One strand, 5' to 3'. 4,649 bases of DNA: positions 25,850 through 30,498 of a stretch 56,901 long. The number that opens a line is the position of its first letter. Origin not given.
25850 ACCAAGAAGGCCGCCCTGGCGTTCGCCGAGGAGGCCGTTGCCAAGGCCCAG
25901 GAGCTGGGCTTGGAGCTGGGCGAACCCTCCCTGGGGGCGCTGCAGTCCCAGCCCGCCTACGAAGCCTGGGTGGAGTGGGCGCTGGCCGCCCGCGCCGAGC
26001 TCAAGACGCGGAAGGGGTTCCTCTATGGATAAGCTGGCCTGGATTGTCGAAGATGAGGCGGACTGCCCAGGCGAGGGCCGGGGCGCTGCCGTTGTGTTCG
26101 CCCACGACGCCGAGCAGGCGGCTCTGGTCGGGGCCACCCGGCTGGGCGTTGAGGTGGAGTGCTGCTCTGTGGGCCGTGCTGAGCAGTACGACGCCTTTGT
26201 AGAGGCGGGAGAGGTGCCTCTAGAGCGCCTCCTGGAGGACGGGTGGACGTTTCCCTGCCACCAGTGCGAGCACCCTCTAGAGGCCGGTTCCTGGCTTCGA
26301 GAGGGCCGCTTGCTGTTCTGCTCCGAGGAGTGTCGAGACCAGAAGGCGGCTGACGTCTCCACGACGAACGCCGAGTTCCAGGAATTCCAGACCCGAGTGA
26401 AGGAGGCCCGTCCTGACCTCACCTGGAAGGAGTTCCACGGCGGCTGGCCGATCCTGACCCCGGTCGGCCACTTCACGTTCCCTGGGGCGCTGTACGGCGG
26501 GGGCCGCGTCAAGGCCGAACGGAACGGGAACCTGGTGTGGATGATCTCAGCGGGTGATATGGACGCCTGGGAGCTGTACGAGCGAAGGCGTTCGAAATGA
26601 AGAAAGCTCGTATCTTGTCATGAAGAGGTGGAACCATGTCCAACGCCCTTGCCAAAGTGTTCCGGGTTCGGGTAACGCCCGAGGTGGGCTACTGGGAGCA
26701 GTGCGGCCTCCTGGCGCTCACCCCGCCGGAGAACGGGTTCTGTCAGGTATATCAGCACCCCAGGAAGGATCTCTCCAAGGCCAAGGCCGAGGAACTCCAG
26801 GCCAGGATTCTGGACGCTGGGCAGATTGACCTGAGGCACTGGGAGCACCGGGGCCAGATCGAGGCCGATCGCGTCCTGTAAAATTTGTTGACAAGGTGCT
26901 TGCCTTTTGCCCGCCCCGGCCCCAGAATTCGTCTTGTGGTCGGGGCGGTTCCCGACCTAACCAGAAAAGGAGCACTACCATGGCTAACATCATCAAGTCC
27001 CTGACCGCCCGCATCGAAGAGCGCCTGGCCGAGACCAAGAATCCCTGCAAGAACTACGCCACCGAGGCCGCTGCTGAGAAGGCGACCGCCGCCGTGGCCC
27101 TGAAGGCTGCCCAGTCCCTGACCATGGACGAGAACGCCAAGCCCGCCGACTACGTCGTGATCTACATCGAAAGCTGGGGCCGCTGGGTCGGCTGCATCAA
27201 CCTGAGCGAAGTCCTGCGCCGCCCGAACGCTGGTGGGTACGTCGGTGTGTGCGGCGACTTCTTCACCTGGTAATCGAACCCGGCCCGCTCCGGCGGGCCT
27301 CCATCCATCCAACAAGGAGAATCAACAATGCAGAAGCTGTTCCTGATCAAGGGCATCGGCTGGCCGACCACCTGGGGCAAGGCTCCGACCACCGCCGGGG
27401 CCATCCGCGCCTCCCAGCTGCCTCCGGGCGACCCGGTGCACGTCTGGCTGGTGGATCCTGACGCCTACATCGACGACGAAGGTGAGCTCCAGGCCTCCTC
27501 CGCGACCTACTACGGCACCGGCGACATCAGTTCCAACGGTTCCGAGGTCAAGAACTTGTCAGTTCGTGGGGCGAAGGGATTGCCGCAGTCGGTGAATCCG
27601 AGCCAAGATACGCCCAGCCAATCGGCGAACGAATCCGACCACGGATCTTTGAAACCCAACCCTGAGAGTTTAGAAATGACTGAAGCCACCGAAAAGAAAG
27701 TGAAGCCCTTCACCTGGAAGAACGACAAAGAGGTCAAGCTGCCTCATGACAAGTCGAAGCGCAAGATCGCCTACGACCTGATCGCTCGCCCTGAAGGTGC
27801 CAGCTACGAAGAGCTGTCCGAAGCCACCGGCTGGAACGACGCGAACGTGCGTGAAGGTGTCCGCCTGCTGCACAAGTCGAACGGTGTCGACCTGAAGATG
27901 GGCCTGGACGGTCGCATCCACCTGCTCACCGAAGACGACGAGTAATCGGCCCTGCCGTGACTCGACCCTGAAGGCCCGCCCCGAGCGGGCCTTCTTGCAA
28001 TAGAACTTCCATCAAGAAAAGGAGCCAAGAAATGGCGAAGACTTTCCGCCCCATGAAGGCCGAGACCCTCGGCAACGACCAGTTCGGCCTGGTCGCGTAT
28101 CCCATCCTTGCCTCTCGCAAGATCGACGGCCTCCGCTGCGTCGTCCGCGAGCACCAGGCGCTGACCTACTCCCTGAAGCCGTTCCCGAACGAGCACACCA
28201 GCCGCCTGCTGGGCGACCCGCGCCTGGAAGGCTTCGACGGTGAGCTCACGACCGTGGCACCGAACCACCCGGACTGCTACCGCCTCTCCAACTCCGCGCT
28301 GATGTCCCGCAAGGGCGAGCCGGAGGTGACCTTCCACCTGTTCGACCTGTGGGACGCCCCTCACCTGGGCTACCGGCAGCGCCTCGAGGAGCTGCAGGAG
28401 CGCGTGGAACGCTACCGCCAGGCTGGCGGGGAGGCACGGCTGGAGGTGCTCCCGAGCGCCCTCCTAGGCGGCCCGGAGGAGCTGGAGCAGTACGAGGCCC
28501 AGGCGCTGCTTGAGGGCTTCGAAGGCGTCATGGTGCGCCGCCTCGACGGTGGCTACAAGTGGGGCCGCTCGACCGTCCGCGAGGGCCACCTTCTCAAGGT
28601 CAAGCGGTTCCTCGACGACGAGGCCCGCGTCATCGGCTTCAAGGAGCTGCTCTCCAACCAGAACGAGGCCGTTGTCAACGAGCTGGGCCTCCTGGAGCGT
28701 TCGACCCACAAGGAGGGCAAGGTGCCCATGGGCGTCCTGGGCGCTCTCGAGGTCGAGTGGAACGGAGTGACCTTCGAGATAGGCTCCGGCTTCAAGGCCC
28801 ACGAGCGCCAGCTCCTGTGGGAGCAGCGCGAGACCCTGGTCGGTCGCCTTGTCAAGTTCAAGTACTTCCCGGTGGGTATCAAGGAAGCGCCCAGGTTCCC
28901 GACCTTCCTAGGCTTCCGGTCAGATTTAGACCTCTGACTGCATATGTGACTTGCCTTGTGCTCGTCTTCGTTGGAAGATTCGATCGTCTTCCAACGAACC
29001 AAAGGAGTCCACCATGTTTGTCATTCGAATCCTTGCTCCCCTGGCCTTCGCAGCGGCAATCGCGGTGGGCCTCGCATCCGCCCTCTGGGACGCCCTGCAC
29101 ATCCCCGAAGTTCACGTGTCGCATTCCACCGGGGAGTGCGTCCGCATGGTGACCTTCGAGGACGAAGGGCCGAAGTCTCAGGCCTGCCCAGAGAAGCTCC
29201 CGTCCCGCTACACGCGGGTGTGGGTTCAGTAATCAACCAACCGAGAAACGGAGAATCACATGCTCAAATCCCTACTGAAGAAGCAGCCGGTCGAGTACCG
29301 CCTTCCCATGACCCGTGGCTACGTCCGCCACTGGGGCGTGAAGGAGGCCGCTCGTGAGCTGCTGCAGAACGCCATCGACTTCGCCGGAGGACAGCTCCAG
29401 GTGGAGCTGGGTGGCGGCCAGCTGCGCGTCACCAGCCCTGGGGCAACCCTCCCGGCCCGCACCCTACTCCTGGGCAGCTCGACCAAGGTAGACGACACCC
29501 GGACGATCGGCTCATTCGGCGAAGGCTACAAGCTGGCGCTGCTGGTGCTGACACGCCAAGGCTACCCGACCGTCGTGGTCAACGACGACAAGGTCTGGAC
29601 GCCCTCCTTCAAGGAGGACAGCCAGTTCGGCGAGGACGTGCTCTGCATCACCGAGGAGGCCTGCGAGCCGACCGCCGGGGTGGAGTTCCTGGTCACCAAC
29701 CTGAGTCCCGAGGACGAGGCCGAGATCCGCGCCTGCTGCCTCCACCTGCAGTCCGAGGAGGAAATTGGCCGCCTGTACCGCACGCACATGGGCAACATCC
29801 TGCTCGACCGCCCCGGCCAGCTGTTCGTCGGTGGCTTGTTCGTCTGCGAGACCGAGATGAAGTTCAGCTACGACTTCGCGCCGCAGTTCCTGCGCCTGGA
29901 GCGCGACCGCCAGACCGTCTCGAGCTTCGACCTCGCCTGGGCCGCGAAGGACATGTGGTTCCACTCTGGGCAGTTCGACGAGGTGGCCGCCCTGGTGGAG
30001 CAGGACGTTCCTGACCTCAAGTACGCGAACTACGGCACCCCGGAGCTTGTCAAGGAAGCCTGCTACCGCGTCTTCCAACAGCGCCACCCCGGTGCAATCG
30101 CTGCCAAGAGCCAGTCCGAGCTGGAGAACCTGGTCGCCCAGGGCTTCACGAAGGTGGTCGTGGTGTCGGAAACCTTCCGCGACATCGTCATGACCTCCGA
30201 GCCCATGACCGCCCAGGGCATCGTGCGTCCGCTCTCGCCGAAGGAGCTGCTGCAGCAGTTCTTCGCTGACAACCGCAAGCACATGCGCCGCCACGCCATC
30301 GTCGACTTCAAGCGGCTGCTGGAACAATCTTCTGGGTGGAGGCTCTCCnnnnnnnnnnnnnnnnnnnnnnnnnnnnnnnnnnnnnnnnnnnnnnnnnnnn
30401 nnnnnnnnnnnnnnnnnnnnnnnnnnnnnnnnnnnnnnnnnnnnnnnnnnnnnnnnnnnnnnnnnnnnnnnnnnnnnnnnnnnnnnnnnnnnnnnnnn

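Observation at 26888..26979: Recurrent intergenic box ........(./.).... and a duplicated ~70-nt leader with a conserved hairpin, upstream of small genes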

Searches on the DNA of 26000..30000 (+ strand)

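Call 6: search_dna_similar(query=window:26000-30000:+, collection=phages, mode=near)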
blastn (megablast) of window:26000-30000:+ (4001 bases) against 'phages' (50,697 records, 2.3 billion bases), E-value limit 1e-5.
Records with a match: 13; places in all: 13; records where one place covers at least 80% of the query: 11.
Best place of each record, by identity: 95-99% 9; 80-90% 4.
By first word of the organism name: Pseudomonas 13.
By host as written in the record: Pseudomonas aeruginosa 10; Pseudomonas aeruginosa PA14 1; Pseudomonas aeruginosa PAO-1 1; Pseudomonas luteola 1.
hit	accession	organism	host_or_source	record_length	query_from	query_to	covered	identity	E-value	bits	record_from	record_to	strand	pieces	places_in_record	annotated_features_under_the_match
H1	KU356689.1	Pseudomonas phage ZC01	Pseudomonas aeruginosa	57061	1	4001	100%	97.0%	0e+0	6730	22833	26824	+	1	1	hypothetical protein (x8)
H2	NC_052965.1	Pseudomonas phage ZC01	Pseudomonas aeruginosa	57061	1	4001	100%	97.0%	0e+0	6730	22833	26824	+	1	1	hypothetical protein (x8)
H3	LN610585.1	Pseudomonas phage vB_PaeS_PAO1_Ab20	Pseudomonas aeruginosa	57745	1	4001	100%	96.3%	0e+0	6565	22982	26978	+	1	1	record has no annotation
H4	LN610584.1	Pseudomonas phage vB_PaeS_PAO1_Ab19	Pseudomonas aeruginosa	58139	1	4001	100%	96.3%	0e+0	6562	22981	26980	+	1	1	record has no annotation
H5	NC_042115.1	Pseudomonas phage vB_PaeS_PAO1_Ab19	Pseudomonas aeruginosa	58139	1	4001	100%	96.3%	0e+0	6562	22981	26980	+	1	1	DNA ligase | hypothetical protein (x6) | hydrolase, metallopeptidase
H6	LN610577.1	Pseudomonas phage vB_PaeS_PAO1_Ab18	Pseudomonas aeruginosa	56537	1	4001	100%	95.7%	0e+0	6440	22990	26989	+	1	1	ORF32: putative DNA ligase | ORF34: hypothetical protein | ORF31: hypothetical protein | ORF28: hypothetical protein | ORF30: hypothetical protein | and 3 other names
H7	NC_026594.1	Pseudomonas phage vB_PaeS_PAO1_Ab18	Pseudomonas aeruginosa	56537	1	4001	100%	95.7%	0e+0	6440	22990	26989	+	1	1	ORF32: putative DNA ligase | ORF34: hypothetical protein | ORF31: hypothetical protein | ORF28: hypothetical protein | ORF30: hypothetical protein | and 3 other names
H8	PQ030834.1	Pseudomonas phage phiW8-1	Pseudomonas aeruginosa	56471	1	4001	93%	97.4%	0e+0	6325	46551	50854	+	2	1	record has no annotation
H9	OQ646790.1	Pseudomonas phage PA_LZ03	Pseudomonas aeruginosa PA14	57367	1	4001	93%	97.3%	0e+0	6302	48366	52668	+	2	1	putative DNA ligase | hypothetical protein (x7)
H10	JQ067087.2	Pseudomonas phage PaMx11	Pseudomonas aeruginosa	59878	616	4000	85%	83.2%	0e+0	3046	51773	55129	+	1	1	putative DNA ligase | hypothetical protein (x5) | terminator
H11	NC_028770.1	Pseudomonas phage PaMx11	Pseudomonas aeruginosa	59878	616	4000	85%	83.2%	0e+0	3046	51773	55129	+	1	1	putative DNA ligase | hypothetical protein (x5) | terminator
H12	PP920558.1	Pseudomonas phage Lucjan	Pseudomonas aeruginosa PAO-1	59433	1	3962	77%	82.5%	0e+0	2649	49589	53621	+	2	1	hypothetical protein (x8)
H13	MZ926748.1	Pseudomonas phage AIIMS-Plu-RaNi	Pseudomonas luteola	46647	665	4000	71%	81.5%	0e+0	2267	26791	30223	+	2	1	putative DNA ligase | hypothetical protein (x5)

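Call 8: get_annotated_region(hit=H11, flank=3000)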
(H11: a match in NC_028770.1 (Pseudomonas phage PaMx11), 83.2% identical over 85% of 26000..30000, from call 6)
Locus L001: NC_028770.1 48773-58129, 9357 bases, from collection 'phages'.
description: Pseudomonas phage PaMx11, complete genome.
organism: Pseudomonas phage PaMx11 (NCBI taxid 1175657)
taxonomy: Viruses; Duplodnaviria; Heunggongvirae; Uroviricota; Caudoviricetes; Mesyanzhinovviridae; Bradleyvirinae; Abidjanvirus; Pseudomonas virus PaMx11
host: Pseudomonas aeruginosa; source: environmental water sample; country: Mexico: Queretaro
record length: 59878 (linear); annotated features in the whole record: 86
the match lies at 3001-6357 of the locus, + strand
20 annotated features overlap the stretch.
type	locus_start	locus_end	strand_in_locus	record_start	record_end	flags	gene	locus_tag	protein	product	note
CDS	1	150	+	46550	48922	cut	-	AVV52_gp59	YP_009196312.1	DNA primase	Similar in sequence and position to PaMx28_74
CDS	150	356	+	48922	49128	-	-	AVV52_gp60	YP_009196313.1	hypothetical protein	-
CDS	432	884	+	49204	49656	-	-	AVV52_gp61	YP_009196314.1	hypothetical protein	-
CDS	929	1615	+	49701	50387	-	-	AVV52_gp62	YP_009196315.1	nucleotide pyrophosphohydrolase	-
CDS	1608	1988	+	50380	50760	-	-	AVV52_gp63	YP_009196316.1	hypothetical protein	-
CDS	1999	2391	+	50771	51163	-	-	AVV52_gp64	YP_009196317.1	hypothetical protein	-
CDS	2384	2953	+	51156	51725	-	-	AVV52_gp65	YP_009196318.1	hypothetical protein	-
CDS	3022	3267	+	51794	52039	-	-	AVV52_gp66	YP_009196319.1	hypothetical protein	-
CDS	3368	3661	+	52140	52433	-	-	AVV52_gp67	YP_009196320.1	hypothetical protein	-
CDS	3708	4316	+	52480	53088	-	-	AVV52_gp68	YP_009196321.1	hypothetical protein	-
regulatory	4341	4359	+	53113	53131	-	-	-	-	terminator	terminator_5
CDS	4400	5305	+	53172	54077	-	-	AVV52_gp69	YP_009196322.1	putative DNA ligase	-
CDS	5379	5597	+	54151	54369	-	-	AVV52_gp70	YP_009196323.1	hypothetical protein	-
CDS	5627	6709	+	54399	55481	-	-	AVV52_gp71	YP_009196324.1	hypothetical protein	-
CDS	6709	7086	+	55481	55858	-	-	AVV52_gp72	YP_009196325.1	hypothetical protein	-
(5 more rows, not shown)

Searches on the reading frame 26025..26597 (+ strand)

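Call 75: search_protein_families(library=pfam, proteins=[window:26025-26597:+], max_evalue=0.01)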
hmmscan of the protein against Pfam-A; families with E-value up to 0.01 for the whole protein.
window:26025-26597:+ (191 aa): 1 family
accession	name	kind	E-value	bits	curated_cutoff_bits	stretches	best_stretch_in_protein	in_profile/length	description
PF04570.20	zf-FLZ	-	0.0011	18.8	23.4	1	78-107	16-47/54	zinc-finger of the FCS-type, C2-C2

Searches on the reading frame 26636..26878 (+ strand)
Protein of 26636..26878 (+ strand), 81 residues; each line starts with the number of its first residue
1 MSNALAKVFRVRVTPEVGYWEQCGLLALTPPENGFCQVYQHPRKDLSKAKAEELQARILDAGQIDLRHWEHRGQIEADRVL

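Call 56: search_protein_families(library=phrogs, proteins=[window:26636-26878:+], max_evalue=0.001)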
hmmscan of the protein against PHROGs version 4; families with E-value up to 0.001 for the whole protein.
window:26636-26878:+ (81 aa): 1 family
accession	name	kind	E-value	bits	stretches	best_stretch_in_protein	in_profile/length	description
phrog_22281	-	unknown function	2.5e-55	185.4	1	1-81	1-81/81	-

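Call 75: search_protein_families(library=pfam, proteins=[window:26636-26878:+], max_evalue=0.01)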
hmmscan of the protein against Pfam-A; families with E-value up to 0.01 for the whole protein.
window:26636-26878:+ (81 aa): 0 families

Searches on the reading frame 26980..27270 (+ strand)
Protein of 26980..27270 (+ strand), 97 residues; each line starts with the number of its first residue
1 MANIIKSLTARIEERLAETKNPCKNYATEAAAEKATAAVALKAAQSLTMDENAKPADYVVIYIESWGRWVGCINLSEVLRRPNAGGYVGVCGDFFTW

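Call 45: search_protein_families(library=pfam, proteins=[window:26980-27270:+], max_evalue=0.01)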
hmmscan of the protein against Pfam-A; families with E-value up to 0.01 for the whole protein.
window:26980-27270:+ (97 aa): 0 families

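Call 56: search_protein_families(library=phrogs, proteins=[window:26980-27270:+], max_evalue=0.001)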
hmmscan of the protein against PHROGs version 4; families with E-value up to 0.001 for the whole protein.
window:26980-27270:+ (97 aa): 1 family
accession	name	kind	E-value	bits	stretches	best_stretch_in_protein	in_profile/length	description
phrog_3633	-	unknown function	1.2e-32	114.3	1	1-96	118-216/219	-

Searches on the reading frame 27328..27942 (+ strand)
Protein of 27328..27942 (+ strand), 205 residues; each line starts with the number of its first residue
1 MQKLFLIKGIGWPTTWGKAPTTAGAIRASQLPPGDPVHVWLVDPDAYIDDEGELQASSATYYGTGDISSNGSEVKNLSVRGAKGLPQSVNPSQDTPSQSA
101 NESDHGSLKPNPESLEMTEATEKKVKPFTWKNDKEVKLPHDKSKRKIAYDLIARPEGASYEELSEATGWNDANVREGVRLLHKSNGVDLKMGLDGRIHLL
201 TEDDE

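Call 75: search_protein_families(library=pfam, proteins=[window:27328-27942:+], max_evalue=0.01)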
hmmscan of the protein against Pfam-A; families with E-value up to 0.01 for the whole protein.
window:27328-27942:+ (205 aa): 1 family
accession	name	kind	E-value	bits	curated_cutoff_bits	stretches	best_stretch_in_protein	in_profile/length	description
PF11994.14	DUF3489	-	1.9e-06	28.3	29.5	1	140-189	4-54/68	Protein of unknown function (DUF3489)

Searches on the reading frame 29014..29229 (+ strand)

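Call 45: search_protein_families(library=pfam, proteins=[window:29014-29229:+], max_evalue=0.01)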
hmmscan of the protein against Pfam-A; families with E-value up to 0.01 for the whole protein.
window:29014-29229:+ (72 aa): 0 families

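Call 56: search_protein_families(library=phrogs, proteins=[window:29014-29229:+], max_evalue=0.001)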
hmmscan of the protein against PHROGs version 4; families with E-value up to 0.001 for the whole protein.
window:29014-29229:+ (72 aa): 2 families
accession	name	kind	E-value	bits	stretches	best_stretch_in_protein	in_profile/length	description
phrog_8293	-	unknown function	5e-33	114.2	1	1-72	4-75/75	-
phrog_14626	-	unknown function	2.3e-15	57.9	1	5-71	58-120/121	-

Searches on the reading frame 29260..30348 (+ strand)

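Call 75: search_protein_families(library=pfam, proteins=[window:29260-30348:+], max_evalue=0.01)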
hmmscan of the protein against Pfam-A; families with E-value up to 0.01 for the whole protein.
window:29260-30348:+ (363 aa): 1 family
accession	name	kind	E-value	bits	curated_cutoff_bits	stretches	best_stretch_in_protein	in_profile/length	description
PF02518.31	HATPase_c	-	0.0053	17.6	26.4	1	27-94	6-79/111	Histidine kinase-, DNA gyrase B-, and HSP90-like ATPase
